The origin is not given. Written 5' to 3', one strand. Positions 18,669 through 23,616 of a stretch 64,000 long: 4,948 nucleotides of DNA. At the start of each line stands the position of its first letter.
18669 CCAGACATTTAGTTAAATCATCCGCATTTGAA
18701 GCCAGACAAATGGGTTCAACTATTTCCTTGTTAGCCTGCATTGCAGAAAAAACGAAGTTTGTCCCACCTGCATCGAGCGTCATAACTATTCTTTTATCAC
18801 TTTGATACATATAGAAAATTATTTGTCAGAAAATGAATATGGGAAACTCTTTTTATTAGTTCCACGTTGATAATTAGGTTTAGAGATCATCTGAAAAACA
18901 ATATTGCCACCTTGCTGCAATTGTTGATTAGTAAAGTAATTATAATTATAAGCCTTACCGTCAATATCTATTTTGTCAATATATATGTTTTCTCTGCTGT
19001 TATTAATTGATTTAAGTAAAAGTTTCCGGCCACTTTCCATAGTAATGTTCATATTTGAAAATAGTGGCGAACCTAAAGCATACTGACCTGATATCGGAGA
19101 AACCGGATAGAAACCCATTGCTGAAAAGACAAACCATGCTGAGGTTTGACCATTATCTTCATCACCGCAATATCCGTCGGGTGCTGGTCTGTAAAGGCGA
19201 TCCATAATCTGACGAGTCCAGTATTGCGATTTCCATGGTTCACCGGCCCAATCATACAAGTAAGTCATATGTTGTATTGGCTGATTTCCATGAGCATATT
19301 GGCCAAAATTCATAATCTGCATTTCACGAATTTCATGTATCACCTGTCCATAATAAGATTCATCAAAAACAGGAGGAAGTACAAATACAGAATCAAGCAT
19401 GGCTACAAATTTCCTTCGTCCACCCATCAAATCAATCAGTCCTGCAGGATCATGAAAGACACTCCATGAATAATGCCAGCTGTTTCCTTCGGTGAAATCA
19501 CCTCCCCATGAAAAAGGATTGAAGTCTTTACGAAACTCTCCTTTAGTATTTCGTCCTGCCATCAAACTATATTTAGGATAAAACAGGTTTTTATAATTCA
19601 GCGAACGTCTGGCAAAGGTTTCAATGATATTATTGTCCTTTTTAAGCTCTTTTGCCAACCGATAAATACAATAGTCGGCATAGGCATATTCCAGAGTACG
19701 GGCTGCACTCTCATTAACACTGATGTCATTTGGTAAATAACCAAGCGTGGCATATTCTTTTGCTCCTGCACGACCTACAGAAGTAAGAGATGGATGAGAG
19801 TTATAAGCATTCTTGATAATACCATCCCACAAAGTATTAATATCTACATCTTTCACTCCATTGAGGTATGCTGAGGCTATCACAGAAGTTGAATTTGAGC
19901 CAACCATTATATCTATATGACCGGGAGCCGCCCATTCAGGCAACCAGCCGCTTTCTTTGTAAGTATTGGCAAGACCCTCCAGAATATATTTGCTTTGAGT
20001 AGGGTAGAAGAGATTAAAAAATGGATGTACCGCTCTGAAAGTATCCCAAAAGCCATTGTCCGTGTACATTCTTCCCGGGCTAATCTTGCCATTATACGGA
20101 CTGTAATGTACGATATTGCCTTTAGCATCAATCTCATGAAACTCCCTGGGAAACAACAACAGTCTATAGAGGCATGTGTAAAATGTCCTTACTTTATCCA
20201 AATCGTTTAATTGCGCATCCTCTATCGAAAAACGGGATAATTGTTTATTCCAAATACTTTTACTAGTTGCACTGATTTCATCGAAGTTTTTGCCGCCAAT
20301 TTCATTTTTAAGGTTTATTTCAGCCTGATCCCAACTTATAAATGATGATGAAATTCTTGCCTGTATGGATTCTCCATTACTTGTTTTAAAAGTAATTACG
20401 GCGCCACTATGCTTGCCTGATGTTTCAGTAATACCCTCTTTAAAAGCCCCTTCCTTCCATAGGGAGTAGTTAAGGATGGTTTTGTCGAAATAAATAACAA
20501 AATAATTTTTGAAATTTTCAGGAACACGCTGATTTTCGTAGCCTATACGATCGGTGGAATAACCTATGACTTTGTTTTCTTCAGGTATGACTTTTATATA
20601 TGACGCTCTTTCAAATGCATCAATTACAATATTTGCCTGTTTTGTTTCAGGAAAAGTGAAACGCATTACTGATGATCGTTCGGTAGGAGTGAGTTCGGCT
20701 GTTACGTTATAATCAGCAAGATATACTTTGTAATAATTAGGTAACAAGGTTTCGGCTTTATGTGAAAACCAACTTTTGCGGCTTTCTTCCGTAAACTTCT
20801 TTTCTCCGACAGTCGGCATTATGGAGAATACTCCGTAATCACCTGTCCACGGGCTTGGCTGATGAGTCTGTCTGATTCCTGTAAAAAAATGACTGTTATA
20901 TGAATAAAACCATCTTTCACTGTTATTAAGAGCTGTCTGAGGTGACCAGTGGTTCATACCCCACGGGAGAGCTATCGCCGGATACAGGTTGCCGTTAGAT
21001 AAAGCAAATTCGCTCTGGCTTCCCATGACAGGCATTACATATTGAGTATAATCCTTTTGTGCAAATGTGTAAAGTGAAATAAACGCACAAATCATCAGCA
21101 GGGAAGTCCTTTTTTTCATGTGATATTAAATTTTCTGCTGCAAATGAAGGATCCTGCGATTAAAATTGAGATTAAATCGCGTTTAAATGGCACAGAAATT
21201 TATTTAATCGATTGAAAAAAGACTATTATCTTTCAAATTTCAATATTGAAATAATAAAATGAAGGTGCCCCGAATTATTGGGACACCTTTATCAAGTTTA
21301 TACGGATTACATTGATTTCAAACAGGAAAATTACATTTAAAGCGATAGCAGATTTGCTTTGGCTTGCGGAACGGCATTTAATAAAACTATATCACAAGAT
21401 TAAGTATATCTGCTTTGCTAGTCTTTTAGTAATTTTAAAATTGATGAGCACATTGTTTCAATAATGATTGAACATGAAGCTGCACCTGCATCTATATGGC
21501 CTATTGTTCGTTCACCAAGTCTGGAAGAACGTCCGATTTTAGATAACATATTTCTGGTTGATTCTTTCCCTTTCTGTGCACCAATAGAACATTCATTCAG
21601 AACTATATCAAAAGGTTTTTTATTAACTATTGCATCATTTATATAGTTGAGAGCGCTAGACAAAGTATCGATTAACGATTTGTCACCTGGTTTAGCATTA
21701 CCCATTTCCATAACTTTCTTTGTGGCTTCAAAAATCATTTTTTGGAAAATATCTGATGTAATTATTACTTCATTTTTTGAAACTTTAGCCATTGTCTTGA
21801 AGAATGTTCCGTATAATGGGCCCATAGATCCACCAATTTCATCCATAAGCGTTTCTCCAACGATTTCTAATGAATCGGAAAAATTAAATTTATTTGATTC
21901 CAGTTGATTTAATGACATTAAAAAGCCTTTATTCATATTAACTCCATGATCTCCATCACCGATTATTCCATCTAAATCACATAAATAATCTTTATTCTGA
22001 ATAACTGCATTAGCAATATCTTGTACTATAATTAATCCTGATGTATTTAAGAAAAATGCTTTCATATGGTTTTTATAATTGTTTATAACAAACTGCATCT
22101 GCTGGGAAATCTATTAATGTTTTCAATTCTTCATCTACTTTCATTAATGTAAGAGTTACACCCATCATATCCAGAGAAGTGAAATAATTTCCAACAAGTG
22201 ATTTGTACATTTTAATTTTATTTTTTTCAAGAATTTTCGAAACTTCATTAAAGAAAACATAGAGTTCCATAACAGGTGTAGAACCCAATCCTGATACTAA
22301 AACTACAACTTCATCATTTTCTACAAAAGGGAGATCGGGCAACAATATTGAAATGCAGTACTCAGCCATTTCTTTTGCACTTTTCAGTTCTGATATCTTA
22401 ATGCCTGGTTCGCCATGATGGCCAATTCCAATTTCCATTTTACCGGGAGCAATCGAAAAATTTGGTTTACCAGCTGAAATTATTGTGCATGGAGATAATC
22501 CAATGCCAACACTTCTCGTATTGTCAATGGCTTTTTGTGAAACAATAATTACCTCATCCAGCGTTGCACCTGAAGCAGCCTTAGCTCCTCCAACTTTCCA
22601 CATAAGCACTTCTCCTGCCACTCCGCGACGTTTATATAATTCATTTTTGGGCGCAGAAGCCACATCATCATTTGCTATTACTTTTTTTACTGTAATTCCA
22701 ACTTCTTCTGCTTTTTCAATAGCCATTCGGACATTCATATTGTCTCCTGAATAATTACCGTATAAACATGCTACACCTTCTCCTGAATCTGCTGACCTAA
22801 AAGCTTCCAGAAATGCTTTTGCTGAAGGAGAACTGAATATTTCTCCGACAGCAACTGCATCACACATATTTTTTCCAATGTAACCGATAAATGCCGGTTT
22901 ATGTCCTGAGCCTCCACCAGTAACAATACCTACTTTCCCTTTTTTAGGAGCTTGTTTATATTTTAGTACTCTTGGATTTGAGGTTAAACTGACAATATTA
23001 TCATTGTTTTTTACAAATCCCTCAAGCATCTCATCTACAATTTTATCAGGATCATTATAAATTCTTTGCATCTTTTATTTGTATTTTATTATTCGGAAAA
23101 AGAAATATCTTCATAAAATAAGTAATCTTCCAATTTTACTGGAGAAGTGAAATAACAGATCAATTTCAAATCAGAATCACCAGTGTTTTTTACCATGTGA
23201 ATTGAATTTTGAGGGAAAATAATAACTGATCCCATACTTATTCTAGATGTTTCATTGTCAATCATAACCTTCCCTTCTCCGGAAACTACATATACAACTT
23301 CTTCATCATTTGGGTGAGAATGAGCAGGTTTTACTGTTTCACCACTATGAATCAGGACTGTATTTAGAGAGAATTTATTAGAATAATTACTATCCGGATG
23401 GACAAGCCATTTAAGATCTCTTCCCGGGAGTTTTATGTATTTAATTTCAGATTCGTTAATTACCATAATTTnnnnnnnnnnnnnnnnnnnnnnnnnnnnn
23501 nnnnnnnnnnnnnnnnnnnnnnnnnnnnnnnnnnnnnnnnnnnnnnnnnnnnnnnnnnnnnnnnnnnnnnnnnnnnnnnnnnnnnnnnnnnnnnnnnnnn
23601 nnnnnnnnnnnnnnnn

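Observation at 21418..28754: Candidate undescribed glycan catabolic route: single-GH39 PUL coupled to DhaK/DhaL + RpiB-like isomerase + cupin + racemase-fold + cytoplasmic propeller + ACS-type MFS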

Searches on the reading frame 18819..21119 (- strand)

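Call 24: search_protein_families(library=pfam, proteins=[window:18819-21119:-], max_evalue=0.001)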
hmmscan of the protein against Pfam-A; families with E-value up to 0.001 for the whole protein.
window:18819-21119:- (766 aa): 2 families
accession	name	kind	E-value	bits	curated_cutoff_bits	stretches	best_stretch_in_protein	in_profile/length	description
PF07971.18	Glyco_hydro_92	-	1.1e-160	536.1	24.6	1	265-744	1-462/464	Glycosyl hydrolase family 92 catalytic domain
PF17678.7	Glyco_hydro_92N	-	1.3e-60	205.6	34.5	1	27-259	1-236/236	Glycosyl hydrolase family 92 N-terminal domain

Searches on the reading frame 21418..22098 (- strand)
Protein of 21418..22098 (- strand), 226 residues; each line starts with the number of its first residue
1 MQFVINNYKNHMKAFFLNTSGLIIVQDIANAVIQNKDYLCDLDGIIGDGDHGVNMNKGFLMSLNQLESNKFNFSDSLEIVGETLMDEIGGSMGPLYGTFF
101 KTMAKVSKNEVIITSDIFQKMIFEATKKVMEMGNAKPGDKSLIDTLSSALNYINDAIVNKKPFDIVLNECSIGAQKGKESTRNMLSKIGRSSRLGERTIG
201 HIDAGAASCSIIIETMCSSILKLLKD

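Call 3: search_protein_families(library=pfam, proteins=[window:21418-22098:-], max_evalue=0.01)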
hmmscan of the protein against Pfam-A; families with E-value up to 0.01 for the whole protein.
window:21418-22098:- (226 aa): 1 family
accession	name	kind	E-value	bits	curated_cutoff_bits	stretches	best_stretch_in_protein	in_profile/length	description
PF02734.22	Dak2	-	3.6e-44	151.2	27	1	46-217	2-173/174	DAK2 domain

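Call 4: search_protein_families(library=ncbifam, proteins=[window:21418-22098:-], max_evalue=0.01)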
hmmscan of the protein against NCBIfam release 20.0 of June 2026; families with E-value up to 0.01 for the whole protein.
window:21418-22098:- (226 aa): 3 families
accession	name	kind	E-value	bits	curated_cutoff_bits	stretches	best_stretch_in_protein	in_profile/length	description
NF011049.0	PRK14479.1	subfamily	2e-47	162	492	1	24-219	367-565/568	dihydroxyacetone kinase family protein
TIGR02365.1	dha_L_ycgS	equivalog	4.1e-47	160.4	138.3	1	25-217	5-195/196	dihydroxyacetone kinase subunit DhaL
TIGR02361.1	dak_ATP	equivalog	1.8e-24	86.3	574.95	1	24-215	388-581/583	glycerone kinase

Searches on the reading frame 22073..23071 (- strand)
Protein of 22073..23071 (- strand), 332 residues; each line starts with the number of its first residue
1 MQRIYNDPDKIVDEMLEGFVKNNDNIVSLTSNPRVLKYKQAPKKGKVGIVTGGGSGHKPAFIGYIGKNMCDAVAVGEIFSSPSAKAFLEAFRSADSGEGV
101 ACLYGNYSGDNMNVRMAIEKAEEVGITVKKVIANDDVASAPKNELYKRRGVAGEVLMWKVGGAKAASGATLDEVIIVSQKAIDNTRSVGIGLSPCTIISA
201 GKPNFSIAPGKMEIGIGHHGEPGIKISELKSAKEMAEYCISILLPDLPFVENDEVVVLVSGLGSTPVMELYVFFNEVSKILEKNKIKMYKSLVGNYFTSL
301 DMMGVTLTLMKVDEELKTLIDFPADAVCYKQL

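Call 3: search_protein_families(library=pfam, proteins=[window:22073-23071:-], max_evalue=0.01)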
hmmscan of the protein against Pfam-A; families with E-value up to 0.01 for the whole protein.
window:22073-23071:- (332 aa): 1 family
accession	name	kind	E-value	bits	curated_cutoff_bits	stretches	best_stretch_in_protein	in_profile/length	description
PF02733.22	Dak1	-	7.6e-112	373.7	31.4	1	17-326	1-311/313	Dak1 domain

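Call 4: search_protein_families(library=ncbifam, proteins=[window:22073-23071:-], max_evalue=0.01)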
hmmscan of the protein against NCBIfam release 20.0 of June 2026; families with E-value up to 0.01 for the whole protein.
window:22073-23071:- (332 aa): 4 families
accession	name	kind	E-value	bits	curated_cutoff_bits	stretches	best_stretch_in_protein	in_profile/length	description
NF011049.0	PRK14479.1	subfamily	3.9e-125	418.6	492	1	1-331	1-329/568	dihydroxyacetone kinase family protein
TIGR02363.1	dhaK1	equivalog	1.3e-102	343.2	406.25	1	1-327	1-327/329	dihydroxyacetone kinase subunit DhaK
TIGR02361.1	dak_ATP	equivalog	7.3e-80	269.2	574.95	1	3-328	2-342/583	glycerone kinase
TIGR02362.1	dhaK1b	equivalog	2.7e-67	227.2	413.25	1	4-315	2-311/326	DhaKLM operon coactivator DhaQ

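Call 63: search_solved_structures(query=window:22073-23071:-, max_evalue=1e-20)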
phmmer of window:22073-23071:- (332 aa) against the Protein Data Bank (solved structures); distinct sequences matched with E-value up to 1e-20: 12.
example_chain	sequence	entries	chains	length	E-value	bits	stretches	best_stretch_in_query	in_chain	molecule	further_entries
3ct4_A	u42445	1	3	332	2.3e-72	247.4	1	2-315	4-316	PTS-dependent dihydroxyacetone kinase, dihydroxyacetone-binding subunit dhaK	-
1uoe_A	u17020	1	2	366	1.2e-63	218.7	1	1-232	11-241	DIHYDROXYACETONE KINASE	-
4lrx_A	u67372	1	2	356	1.5e-63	218.5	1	1-237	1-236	PTS-dependent dihydroxyacetone kinase, dihydroxyacetone-binding subunit DhaK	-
1oi2_A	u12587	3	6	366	1.7e-63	218.3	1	1-237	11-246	HYPOTHETICAL PROTEIN YCGT | DIHYDROXYACETONE KINASE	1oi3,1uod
3pnk_A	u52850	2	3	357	3.3e-63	217.3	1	3-237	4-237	PTS-dependent dihydroxyacetone kinase, dihydroxyacetone-binding subunit dhaK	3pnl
4lry_A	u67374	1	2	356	3.9e-63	217.1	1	1-237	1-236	PTS-dependent dihydroxyacetone kinase, dihydroxyacetone-binding subunit DhaK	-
3pno_A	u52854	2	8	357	3.2e-62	214.1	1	3-237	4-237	PTS-dependent dihydroxyacetone kinase, dihydroxyacetone-binding subunit dhaK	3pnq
3pnm_A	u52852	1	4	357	8.3e-62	212.7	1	3-237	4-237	PTS-dependent dihydroxyacetone kinase, dihydroxyacetone-binding subunit dhaK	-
2iu4_A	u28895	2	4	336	9.1e-52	179.7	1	4-314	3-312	DIHYDROXYACETONE KINASE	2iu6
1un8_A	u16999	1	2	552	2.7e-46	161.7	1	4-317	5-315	DIHYDROXYACETONE KINASE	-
1un9_A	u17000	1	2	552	2.8e-46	161.7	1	4-317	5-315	DIHYDROXYACETONE KINASE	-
26vk_A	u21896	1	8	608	2.4e-40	142.2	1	14-312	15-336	Dihydroxyacetone kinase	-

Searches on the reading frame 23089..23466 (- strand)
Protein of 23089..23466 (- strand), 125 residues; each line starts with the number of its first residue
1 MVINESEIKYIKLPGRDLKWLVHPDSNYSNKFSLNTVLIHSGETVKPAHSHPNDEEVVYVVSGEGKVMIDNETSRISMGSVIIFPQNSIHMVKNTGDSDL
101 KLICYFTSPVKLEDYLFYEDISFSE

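Call 3: search_protein_families(library=pfam, proteins=[window:23089-23466:-], max_evalue=0.01)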
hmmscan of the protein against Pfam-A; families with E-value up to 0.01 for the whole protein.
window:23089-23466:- (125 aa): 8 families
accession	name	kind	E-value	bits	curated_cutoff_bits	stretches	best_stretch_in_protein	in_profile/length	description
PF07883.17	Cupin_2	-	2.8e-17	62.6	27.2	1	37-104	3-68/70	Cupin domain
PF00190.28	Cupin_1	-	8.9e-11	42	22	1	45-108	45-115/151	Cupin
PF02311.25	AraC_binding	-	3.2e-07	30.6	21.1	1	47-104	17-73/135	AraC-like ligand binding domain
PF06339.18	Ectoine_synth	-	4.6e-07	30.6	27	1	32-111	35-112/127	Ectoine synthase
PF01050.24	MannoseP_isomer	-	4.3e-06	27.3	23.6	1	28-104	24-99/116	Mannose-6-phosphate isomerase C-terminal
PF05899.18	Cupin_3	-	0.0018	18.3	23.5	1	54-88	25-60/74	EutQ-like cupin domain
PF11699.14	CENP-C_C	-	0.0028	18.3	29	1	37-102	17-81/85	Mif2/CENP-C like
PF16867.11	DMSP_lyase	-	0.0078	16.4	27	1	43-94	105-155/162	Dimethlysulfonioproprionate lyase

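Call 4: search_protein_families(library=ncbifam, proteins=[window:23089-23466:-], max_evalue=0.01)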
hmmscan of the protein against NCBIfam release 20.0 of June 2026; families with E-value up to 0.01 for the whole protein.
window:23089-23466:- (125 aa): 12 families
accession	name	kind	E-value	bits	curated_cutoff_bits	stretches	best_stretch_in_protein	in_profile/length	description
NF009806.0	PRK13290.1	subfamily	1.5e-08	34.8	128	1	32-111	35-112/130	ectoine synthase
TIGR03404.1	bicupin_oxalic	subfamily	2.1e-07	30.4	254.2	1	28-109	241-326/367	bicupin, oxalate decarboxylase family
NF008373.0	PRK11171.1-2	equivalog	7.6e-07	28.6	445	1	20-101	55-137/274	(S)-ureidoglycine aminohydrolase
TIGR03214.2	ura-cupin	equivalog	1.7e-06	27.7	200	1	16-105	31-121/249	(S)-ureidoglycine aminohydrolase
NF008376.0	PRK11171.1-5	equivalog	3.6e-06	26.3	338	1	22-101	58-137/278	(S)-ureidoglycine aminohydrolase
NF040771.1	AAH_UGLYAH2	exception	7.4e-06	25.3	350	1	20-100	50-131/267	bifunctional allantoicase/(S)-ureidoglycine aminohydrolase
TIGR01479.1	GMP_PMI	equivalog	6.2e-05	22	372.95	1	28-104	371-446/467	mannose-1-phosphate guanylyltransferase/mannose-6-phosphate isomerase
TIGR02272.1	gentisate_1_2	equivalog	0.0007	18.6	442.1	1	43-119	260-334/336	gentisate 1,2-dioxygenase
NF049978.1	AminoSalDhMabB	equivalog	0.0011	18.4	650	1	38-111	255-325/351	5-aminosalicylate 1,2-dioxygenase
NF012004.0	PRK15460.1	equivalog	0.0015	17.3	859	1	29-105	382-457/478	mannose-1-phosphate guanyltransferase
NF050094.1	BetDgalsidMYCTU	equivalog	0.0023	18.1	175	1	48-109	49-111/113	beta-D-galactosidase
TIGR04366.1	cupin_WbuC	subfamily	0.003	17.4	42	1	36-76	37-77/132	WbuC family cupin fold metalloprotein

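Call 28: search_solved_structures(query=window:23089-23466:-, max_evalue=0.001)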
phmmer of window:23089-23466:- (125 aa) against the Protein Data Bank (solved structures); distinct sequences matched with E-value up to 0.001: 17.
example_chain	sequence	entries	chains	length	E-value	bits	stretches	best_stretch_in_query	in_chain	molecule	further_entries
2gu9_A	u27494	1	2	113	6.8e-08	35.7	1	46-109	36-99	tetracenomycin polyketide synthesis protein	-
3h50_A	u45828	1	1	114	7e-08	35.6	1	46-109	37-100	Tetracenomycin polyketide synthesis protein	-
2vqa_A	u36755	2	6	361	7.1e-07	32.4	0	14-107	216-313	SLL1358 PROTEIN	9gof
3l2h_A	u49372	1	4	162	5.1e-06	29.6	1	34-105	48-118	Putative sugar phosphate isomerase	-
2d40_A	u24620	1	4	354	7.4e-06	29.1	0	38-99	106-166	putative gentisate 1,2-dioxygenase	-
3cew_A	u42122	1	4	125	5.3e-05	26.4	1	40-118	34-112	Uncharacterized cupin protein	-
3rns_A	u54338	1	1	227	0.00018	24.6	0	39-96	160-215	Cupin 2 conserved barrel domain protein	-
1sq4_A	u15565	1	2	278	0.00027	24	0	20-96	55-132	Glyoxylate-induced Protein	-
6a54_A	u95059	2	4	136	0.0003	23.9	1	11-107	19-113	Novel protein with potential Cupin domain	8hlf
6l9i_A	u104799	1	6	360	0.00031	23.9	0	45-111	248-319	Oxalate decarboxylase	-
6a53_A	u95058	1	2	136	0.00031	23.9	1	11-107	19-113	Novel protein with potential Cupin domain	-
1o4t_A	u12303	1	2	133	0.00032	23.8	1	42-104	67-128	putative oxalate decarboxylase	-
5tfz_A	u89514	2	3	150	0.00036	23.7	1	11-107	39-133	dimethylsulfoniopropionate lyase DddK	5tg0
6a55_A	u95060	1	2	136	0.00037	23.6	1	11-106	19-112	Novel protein with potential Cupin domain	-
2uya_A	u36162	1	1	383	0.00059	23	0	38-106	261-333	OXALATE DECARBOXYLASE OXDC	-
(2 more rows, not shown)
